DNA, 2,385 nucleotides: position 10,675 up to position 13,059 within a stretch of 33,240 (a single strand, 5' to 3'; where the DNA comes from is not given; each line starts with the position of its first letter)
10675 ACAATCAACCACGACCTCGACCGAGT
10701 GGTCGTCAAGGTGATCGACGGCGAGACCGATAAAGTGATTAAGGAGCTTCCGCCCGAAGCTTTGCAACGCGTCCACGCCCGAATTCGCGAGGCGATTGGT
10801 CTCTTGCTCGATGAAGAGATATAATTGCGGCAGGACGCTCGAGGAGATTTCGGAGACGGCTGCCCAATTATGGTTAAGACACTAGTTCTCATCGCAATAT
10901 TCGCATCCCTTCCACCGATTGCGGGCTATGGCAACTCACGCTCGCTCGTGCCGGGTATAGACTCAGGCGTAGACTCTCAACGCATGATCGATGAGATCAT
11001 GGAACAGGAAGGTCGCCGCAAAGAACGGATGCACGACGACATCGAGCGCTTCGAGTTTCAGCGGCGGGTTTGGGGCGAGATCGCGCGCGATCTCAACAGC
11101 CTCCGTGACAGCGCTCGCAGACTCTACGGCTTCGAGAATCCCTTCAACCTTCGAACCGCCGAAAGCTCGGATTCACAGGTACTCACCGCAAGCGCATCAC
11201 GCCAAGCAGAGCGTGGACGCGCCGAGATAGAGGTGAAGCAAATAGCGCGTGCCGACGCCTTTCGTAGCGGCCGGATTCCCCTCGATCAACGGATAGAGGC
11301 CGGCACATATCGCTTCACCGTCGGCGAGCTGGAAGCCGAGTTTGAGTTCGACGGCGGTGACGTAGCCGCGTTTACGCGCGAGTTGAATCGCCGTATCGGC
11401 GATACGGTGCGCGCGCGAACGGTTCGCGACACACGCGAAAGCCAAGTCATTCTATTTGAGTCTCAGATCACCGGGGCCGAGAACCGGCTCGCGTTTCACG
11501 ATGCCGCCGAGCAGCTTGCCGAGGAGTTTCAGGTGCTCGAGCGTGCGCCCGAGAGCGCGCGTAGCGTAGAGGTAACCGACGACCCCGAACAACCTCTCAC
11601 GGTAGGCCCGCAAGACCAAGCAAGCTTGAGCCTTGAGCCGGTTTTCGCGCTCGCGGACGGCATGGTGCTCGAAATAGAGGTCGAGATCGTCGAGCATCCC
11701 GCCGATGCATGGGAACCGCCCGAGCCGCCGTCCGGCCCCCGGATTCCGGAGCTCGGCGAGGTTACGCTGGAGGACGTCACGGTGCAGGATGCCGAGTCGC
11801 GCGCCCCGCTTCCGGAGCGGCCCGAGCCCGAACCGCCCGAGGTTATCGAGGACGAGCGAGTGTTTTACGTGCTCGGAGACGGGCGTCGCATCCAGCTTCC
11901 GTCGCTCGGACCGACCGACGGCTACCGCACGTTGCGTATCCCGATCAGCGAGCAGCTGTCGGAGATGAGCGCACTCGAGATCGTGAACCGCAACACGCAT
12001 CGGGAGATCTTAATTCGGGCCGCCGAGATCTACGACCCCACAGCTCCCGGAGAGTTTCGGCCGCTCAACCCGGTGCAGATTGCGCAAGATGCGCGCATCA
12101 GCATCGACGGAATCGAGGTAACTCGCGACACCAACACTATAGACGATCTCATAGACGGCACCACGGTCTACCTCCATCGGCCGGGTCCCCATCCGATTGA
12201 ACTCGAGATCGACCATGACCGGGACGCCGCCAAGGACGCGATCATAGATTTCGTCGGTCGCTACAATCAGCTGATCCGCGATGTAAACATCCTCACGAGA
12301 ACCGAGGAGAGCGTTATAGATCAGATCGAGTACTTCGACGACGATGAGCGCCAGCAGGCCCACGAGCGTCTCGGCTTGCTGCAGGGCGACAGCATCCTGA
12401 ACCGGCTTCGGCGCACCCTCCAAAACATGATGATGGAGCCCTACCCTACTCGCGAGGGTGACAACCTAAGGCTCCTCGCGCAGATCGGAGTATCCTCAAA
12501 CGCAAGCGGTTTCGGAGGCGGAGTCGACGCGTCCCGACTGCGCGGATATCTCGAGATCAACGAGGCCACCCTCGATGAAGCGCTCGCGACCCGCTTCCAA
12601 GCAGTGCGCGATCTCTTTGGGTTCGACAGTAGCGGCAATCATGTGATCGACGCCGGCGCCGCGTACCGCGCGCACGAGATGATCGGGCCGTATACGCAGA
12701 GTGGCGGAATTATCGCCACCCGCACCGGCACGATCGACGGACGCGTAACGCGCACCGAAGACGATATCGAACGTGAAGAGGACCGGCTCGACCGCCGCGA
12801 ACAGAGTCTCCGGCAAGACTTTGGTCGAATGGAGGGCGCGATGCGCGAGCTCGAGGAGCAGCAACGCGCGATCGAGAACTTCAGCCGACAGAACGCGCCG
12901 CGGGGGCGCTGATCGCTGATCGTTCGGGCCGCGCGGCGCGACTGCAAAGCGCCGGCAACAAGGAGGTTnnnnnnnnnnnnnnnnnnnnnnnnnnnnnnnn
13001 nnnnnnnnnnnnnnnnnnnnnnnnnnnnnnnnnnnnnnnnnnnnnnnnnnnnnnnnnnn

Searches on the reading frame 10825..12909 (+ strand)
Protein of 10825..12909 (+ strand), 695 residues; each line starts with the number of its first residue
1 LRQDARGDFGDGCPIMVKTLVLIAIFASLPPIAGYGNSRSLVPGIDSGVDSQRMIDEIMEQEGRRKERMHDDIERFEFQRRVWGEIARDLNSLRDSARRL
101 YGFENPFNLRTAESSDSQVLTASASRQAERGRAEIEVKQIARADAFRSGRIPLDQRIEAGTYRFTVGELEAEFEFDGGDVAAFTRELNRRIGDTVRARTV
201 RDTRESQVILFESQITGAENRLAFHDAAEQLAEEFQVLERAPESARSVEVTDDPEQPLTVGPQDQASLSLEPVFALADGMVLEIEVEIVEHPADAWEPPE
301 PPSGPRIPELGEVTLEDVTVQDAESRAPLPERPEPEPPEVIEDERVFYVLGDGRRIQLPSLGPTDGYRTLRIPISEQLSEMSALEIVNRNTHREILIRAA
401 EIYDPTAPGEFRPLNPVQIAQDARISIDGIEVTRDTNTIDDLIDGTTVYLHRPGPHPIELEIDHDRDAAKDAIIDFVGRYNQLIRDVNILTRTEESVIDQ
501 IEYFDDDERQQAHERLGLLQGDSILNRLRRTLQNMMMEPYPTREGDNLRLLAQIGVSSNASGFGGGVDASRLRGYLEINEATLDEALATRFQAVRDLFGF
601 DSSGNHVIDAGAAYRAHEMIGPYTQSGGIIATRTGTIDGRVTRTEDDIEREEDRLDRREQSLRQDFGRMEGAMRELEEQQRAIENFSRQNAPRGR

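Call 3: search_protein_families(library=pfam, proteins=[window:10825-12909:+], max_evalue=1)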
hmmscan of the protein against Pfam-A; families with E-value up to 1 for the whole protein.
window:10825-12909:+ (695 aa): 2 families
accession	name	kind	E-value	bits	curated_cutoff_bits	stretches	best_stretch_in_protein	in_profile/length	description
PF07195.17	FliD_C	-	6.7e-48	163.6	25.4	1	420-677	1-235/236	Flagellar hook-associated protein 2 C-terminus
PF02465.23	FliD_N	-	5.9e-19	68.9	24.8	1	47-144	1-97/97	Flagellar hook-associated protein 2 N-terminus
